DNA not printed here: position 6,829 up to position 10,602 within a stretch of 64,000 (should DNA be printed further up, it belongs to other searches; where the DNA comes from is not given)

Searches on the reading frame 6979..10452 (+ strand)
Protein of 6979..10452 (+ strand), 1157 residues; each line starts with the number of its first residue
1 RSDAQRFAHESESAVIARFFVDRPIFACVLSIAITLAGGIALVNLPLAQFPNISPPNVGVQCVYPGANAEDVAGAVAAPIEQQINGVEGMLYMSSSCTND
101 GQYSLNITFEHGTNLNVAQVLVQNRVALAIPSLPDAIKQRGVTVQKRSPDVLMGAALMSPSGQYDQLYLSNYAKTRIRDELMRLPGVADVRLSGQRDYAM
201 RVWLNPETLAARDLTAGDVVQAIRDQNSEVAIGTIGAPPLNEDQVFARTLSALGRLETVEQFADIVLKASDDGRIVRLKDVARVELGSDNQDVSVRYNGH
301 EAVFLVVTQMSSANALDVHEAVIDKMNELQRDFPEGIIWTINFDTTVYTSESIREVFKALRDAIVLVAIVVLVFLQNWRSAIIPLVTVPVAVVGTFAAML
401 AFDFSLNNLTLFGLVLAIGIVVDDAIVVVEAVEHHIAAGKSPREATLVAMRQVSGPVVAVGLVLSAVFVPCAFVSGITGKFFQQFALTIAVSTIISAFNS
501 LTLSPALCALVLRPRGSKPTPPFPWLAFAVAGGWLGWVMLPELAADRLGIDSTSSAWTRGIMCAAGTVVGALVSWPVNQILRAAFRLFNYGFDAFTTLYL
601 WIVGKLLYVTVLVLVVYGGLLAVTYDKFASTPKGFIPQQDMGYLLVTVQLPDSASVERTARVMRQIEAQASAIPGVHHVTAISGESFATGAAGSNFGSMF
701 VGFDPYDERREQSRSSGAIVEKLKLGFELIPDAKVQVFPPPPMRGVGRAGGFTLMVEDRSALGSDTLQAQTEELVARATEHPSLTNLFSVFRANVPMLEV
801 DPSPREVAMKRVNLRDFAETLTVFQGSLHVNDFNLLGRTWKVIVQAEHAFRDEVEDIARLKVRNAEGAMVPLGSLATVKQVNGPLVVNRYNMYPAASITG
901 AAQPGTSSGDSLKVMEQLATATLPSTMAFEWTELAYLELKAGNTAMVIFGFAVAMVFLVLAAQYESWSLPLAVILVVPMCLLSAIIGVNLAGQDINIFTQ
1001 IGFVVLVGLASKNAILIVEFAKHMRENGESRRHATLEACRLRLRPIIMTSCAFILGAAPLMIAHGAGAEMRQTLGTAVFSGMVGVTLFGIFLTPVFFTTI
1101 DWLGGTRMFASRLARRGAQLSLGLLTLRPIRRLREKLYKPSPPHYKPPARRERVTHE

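Call 46: search_protein_families(library=pfam, max_evalue=0.00001, proteins=[window:6979-10452:+])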
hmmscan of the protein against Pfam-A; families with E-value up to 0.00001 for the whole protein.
window:6979-10452:+ (1157 aa): 2 families
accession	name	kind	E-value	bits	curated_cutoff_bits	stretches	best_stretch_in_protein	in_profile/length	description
PF00873.25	ACR_tran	-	0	1070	28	2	16-518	1-496/1021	AcrB/AcrD/AcrF family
PF03176.21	MMPL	-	1.4e-13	50.9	20.5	1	362-513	151-304/333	MMPL family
